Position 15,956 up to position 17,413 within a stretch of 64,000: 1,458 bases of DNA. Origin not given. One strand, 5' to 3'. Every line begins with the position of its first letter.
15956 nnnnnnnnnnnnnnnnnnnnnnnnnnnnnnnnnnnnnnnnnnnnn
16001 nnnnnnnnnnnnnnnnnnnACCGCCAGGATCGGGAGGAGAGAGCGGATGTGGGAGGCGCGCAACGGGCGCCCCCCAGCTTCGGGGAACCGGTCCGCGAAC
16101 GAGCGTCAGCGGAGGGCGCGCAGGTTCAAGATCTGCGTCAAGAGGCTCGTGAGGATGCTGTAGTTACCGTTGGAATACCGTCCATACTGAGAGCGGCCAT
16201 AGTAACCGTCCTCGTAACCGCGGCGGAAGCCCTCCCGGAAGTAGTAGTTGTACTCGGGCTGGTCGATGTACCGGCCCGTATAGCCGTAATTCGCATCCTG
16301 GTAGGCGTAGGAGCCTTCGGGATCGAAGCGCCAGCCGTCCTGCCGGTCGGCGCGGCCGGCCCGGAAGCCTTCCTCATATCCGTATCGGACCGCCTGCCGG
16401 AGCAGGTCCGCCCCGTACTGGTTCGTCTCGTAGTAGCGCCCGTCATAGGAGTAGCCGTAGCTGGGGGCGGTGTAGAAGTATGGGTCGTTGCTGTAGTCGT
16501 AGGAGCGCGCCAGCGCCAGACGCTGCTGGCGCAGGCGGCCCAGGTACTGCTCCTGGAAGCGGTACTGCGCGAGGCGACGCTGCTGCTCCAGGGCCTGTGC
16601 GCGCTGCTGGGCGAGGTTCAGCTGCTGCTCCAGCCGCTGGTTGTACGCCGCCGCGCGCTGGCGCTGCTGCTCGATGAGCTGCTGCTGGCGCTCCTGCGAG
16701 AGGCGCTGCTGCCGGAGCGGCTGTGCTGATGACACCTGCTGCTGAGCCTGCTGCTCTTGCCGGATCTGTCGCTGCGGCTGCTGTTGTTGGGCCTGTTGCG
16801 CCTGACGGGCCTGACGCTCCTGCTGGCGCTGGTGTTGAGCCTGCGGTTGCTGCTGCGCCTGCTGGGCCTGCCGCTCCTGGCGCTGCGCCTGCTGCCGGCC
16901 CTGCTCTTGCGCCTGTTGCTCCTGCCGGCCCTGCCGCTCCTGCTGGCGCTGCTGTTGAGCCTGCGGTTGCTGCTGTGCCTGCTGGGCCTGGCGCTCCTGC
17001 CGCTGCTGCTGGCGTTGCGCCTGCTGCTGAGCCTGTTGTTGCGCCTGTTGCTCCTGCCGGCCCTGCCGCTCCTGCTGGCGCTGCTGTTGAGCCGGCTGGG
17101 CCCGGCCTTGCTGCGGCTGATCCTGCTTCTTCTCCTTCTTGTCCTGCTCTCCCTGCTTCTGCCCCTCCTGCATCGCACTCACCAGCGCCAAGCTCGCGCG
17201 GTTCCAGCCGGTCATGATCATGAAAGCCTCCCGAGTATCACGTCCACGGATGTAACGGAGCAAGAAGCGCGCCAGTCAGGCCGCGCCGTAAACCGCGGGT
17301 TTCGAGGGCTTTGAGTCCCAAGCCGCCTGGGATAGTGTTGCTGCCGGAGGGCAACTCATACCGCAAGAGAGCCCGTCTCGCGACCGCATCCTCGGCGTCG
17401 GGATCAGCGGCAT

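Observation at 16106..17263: Secreted Gln/Arg-rich tandem-repeat protein with a Tyr/Gly-rich prion-like tail, unknown class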

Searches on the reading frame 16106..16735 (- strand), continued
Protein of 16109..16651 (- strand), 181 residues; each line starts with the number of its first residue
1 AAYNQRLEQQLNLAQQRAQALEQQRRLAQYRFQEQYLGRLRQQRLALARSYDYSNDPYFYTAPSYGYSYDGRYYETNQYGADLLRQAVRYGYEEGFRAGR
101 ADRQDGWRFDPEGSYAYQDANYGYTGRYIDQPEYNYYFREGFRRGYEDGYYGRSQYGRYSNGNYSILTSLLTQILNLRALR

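Call 64: find_encoding_contigs(protein=P0115, flank=8000, max_places=1)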
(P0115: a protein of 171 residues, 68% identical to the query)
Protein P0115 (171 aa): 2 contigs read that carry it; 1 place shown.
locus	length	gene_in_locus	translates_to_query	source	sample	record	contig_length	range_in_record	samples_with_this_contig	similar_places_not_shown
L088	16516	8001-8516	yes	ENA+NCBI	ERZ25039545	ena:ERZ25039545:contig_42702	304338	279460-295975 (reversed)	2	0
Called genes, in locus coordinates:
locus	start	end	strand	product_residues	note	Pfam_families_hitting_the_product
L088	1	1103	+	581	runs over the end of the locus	PF02776:TPP_enzyme_N, PF00205:TPP_enzyme_M, PF02775:TPP_enzyme_C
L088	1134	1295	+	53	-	-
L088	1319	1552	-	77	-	-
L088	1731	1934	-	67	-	-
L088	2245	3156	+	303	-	PF00122:E1-E2_ATPase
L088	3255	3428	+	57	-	PF13246:Cation_ATPase (weak)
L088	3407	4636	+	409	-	PF00702:Hydrolase, PF12710:HAD (weak), PF13246:Cation_ATPase, PF00689:Cation_ATPase_C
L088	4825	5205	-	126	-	-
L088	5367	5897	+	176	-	PF11181:YflT (weak)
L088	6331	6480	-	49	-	PF11752:DUF3309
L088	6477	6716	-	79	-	PF02656:DUF202 (faint)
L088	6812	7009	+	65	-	-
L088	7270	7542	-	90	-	-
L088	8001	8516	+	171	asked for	-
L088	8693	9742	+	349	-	PF04972:BON, PF21937:Yop-YscD_ppl_2nd (faint), PF04972:BON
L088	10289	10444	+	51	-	PF11752:DUF3309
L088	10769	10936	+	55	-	PF05532:CsbD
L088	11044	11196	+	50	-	PF18919:DUF5670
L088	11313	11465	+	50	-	-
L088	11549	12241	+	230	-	PF01988:VIT1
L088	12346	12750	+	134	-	-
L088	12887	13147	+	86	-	-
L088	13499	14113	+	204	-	PF00081:Sod_Fe_N, PF02777:Sod_Fe_C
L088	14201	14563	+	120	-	PF22277:EncFtn-like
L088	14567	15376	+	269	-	PF04454:Linocin_M18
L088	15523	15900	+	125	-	PF07332:Phage_holin_3_6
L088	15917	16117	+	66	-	-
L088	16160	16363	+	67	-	PF19029:DUF883_C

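Call 65: find_encoding_contigs(protein=P0111, flank=8000, max_places=1)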
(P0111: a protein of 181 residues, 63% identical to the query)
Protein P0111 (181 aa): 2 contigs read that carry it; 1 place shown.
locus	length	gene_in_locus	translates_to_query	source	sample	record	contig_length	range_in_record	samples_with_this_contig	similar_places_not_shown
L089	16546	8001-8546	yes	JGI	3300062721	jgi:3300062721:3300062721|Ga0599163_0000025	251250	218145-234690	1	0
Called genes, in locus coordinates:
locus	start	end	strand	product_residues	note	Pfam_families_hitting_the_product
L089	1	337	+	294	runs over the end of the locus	-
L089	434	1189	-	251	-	PF01497:Peripla_BP_2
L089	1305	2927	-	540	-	PF04389:Peptidase_M28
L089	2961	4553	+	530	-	PF02366:PMT, PF13231:PMT_2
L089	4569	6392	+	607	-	PF05192:MutS_III (weak), PF00488:MutS_V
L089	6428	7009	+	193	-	PF09382:RQC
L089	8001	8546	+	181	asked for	-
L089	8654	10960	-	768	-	PF01436:NHL (faint), PF08450:SGL (faint), PF21783:YNCE (faint), PF25174:Beta-prop_THOC3 (faint), PF22494:choice_anch_I (faint), PF10282:Lactonase (weak), PF04185:Phosphoesterase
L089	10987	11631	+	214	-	PF00111:Fer2, PF13085:Fer2_3 (weak), PF01799:Fer2_2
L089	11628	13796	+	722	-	PF20256:MoCoBD_2, PF01315:Ald_Xan_dh_C (faint), PF02738:MoCoBD_1, PF20256:MoCoBD_2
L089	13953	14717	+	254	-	PF13489:Methyltransf_23, PF13649:Methyltransf_25, PF13847:Methyltransf_31, PF08241:Methyltransf_11, PF08242:Methyltransf_12 (weak)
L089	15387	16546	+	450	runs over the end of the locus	PF13289:SIR2_2, PF13676:TIR_2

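Call 66: find_encoding_contigs(protein=P0109, flank=8000, max_places=1)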
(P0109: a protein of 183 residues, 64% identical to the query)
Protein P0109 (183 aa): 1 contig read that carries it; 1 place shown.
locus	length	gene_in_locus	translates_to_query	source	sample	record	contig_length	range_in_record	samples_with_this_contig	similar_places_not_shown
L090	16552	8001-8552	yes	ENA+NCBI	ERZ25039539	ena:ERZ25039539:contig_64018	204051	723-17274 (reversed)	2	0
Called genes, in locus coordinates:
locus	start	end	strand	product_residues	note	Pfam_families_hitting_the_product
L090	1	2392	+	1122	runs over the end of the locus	PF13620:CarboxypepD_reg, PF25183:OMP_b-brl_4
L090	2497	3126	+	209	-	PF01545:Cation_efflux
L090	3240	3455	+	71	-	-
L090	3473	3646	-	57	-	PF21419:RoxA-like_Cyt-c (weak)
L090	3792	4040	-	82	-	PF05532:CsbD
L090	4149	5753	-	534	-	PF07519:Tannase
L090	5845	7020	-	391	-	PF02065:Melibiase (weak), PF16499:Melibiase_2, PF17450:Melibiase_2_C (weak), PF17801:Melibiase_C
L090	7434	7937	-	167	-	-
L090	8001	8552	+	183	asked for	-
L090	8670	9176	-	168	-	PF04978:MST, PF12867:DinB_2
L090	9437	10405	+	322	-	PF00294:PfkB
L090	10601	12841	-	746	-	PF01055:Glyco_hydro_31_2nd (weak), PF02065:Melibiase, PF02638:GHL10 (weak)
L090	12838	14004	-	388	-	PF04909:Amidohydro_2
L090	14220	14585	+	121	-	PF12732:YtxH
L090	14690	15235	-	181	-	PF07617:DUF1579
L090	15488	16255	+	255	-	PF01925:TauE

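Call 71: search_protein_families(library=pfam, alignment_id=A4, max_evalue=0.001)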
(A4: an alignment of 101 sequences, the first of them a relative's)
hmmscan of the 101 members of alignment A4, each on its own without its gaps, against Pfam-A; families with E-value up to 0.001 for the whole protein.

A. member 1, L087:375-596:+ (74 aa): 1 family
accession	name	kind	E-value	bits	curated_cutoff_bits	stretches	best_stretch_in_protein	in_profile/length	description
PF05532.17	CsbD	-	3e-11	43.5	40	1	11-61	1-51/53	CsbD-like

B. families by the number of members that match (of 101 scanned): 16 families
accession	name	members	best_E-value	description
PF05532.17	CsbD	20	3.7e-23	CsbD-like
PF11752.14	DUF3309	16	8.3e-22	Protein of unknown function (DUF3309)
PF18919.5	DUF5670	15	6.1e-17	Family of unknown function (DUF5670)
PF04972.22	BON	14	2.2e-60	BON domain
PF04366.17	Ysc84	14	1.3e-40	Las17-binding protein actin regulator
PF12732.12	YtxH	7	8.3e-17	YtxH-like protein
PF04226.18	Transgly_assoc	4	1.2e-12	Transglycosylase associated protein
PF21937.1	Yop-YscD_ppl_2nd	3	4e-11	YscD/CdsD-like Bon-like domain 2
PF08085.16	Entericidin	3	3.7e-07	Entericidin EcnA/B family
PF11181.13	YflT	2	2.3e-07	Heat induced stress protein YflT domain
PF07274.17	DUF1440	1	1.9e-11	Protein of unknown function (DUF1440)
PF19029.5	DUF883_C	1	4.5e-08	DUF883 C-terminal glycine zipper region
PF06577.17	EipA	1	5.4e-06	Envelope integrity protein A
PF19608.4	DUF6113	1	5.8e-06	Family of unknown function (DUF6113)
PF24379.1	DUF7535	1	0.00019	Family of unknown function (DUF7535)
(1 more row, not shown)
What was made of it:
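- About 95 of 101 hits were verified by Pfam (call 71).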

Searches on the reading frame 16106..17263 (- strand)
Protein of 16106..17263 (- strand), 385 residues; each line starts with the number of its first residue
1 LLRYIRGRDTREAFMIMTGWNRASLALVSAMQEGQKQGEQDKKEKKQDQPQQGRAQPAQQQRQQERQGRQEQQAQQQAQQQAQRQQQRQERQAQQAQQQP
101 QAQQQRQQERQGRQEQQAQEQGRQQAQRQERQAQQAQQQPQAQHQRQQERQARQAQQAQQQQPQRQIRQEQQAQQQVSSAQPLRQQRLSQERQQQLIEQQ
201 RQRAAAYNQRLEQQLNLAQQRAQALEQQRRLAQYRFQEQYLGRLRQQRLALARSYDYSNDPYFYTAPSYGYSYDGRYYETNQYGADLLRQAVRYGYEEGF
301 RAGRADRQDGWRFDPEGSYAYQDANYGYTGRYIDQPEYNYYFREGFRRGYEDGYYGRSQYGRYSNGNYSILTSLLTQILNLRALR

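Call 4: search_protein_families(library=pfam, proteins=[window:16106-17263:-], max_evalue=10)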
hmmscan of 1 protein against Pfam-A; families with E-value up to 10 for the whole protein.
window:16106-17263:- (385 aa): 0 families
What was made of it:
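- On LEA / KGG-repeat (GsiB, YciG) stress proteins: No Pfam family matched at E up to 10 (call 4).
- On Curli/Fap functional amyloids: No Pfam match (call 4).
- Closest known: Hydrophilins and bacterial LEA-like or tandem-repeat general stress proteins. Different: No LEA or KGG Pfam match (call 4).
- Closest known: FliH/YscL and Yae1-Lto1 glycine-repeat. Different: No significant FliH or Yae1_N match for the window protein (call 4).
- Closest known: Curli and Fap functional amyloids. Different: No Curlin_rpt or Fap match (call 4).
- No curli or Fap-type repeat family matched (call 4).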

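Call 5: search_protein_families(library=ncbifam, proteins=[window:16106-17263:-], max_evalue=10)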
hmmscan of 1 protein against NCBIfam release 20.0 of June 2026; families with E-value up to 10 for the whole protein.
window:16106-17263:- (385 aa): 2 families
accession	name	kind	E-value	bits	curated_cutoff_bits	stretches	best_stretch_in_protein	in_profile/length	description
NF047351.1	lipase_YSIRK_Sa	exception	0.036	12.4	650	1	36-223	44-236/704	YSIRK-targeted triacylglycerol lipase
NF005846.3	PRK07764.1-6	equivalog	5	6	625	1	27-222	374-565/628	DNA polymerase III subunit gamma and tau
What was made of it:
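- On FliH (JGI auto-annotation of some homologues): No Pfam or NCBIfam FliH hit (calls 4, 5).
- On PEP-CTERM exosortase substrates (common in Acidobacteria): There is no NCBIfam hit (call 5).
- Checked: There is no Pfam or NCBIfam match (calls 4, 5).
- Tried and rejected: Pfam and NCBIfam on the full protein gave nothing meaningful (calls 4, 5).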

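Call 40: find_encoding_contigs(protein=window:16106-17221:-, flank=3000, max_places=6)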
Protein window:16106-17221:- (371 aa): no gene with exactly this product is on record in the collection.
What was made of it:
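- Tried and rejected: The full 371-aa product is not on record anywhere (call 40).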

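Call 53: search_protein_families(library=pfam, alignment_id=A3, max_evalue=1)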
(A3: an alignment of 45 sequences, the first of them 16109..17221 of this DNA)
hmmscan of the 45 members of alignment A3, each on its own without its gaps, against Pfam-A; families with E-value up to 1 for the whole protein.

A. member 1, window:16109-17221:- (371 aa): 0 families

B. families by the number of members that match (of 45 scanned): 36 families (the first 25 are shown)
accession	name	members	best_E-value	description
PF09531.15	Ndc1_Nup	29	0.0002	Nucleoporin protein Ndc1-Nup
PF22251.1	PFF1_TM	22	0.0097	Vacuolar membrane protease, transmembrane domain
PF04636.18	PA26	21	0.00036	PA26 p53-induced protein (sestrin)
PF03666.18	NPR3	12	0.019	Nitrogen Permease regulator of amino acid transport activity 3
PF02535.28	Zip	6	0.012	ZIP Zinc transporter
PF15048.11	OSTbeta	5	0.37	Organic solute transporter subunit beta protein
PF06237.18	SLC52_ribofla_tr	4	0.0013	Solute carrier family 52, riboflavin transporter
PF09811.14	Yae1_N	4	0.016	Essential protein Yae1, N terminal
PF02862.22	DDHD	4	0.52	DDHD domain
PF16118.10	DUF4834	3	0.028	Domain of unknown function (DUF4834)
PF01080.22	Presenilin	3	0.097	Presenilin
PF03137.26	OATP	3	0.37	Organic Anion Transporter Polypeptide (OATP) family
PF04514.18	BTV_NS2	3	0.44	Bluetongue virus non-structural protein NS2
PF16001.10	DUF4775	2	0.19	Domain of unknown function (DUF4775)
PF07133.16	Merozoite_SPAM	2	0.59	Merozoite surface protein (SPAM)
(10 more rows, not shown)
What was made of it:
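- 16157..16507 (-): Conserved Tyr-rich domain (residues 239-355). It has two beta-hairpins and two helices that carry the GxxxG-type motifs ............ and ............. Weak Yae1_N (GX3 motif) hits in 4 of 45 members (call 53).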

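Call 54: predict_structure(alignment_id=A3)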
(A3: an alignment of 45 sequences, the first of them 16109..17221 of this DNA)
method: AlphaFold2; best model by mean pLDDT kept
length: 371 residues; sequences in the alignment: 45
mean_pLDDT: 75.4   pTM: 0.59
mean pLDDT of the five models: 75.4, 74.0, 73.7, 73.3, 62.6
residues with pLDDT >= 90: 126; 70-90: 115; 50-70: 67; < 50: 63
segments of 3 or more residues with pLDDT < 50: 1-40, 115-129, 164-168
pLDDT, mean of each block of 10 residues (from residue 1): 35 37 39 41 75 90 91 90 66 51 55 45 44 65 56 56 52 80 86 88 91 94 92 85 81 88 90 95 96 96 90 87 95 97 93 90 88 68
secondary structure, 60 per line:
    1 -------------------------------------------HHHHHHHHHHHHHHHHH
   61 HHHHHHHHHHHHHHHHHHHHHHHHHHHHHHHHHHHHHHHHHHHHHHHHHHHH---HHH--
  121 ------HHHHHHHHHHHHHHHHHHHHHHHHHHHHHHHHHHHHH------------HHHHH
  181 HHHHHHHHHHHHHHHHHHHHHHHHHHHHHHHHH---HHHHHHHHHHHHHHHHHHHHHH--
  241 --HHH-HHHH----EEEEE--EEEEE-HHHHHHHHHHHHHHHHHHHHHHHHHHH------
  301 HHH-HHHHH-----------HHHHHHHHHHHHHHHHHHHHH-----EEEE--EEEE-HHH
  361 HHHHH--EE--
elements in order: H44-112 H127-163 H176-213 H217-238 H247-250 E255-259 E262-266 H268-294 H305-309 H321-341 E347-350 E353-356 H358-365
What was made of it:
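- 16508..16711 (-): Conserved Q/R/L-rich helical hairpin (residues 171-238), the first part of the family core. Helices H176-213 and H217-238 have block-mean pLDDT of about 80-94 (call 54).
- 16109..16156 (-): C-terminal amphipathic helix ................. It is modelled as H358-365, with confidence falling at the very end (call 54).
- On Curli/Fap functional amyloids: The repeats are modelled as helix (call 54).
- AlphaFold2 models the window's spacer as long helices, only partly with confidence (call 54).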
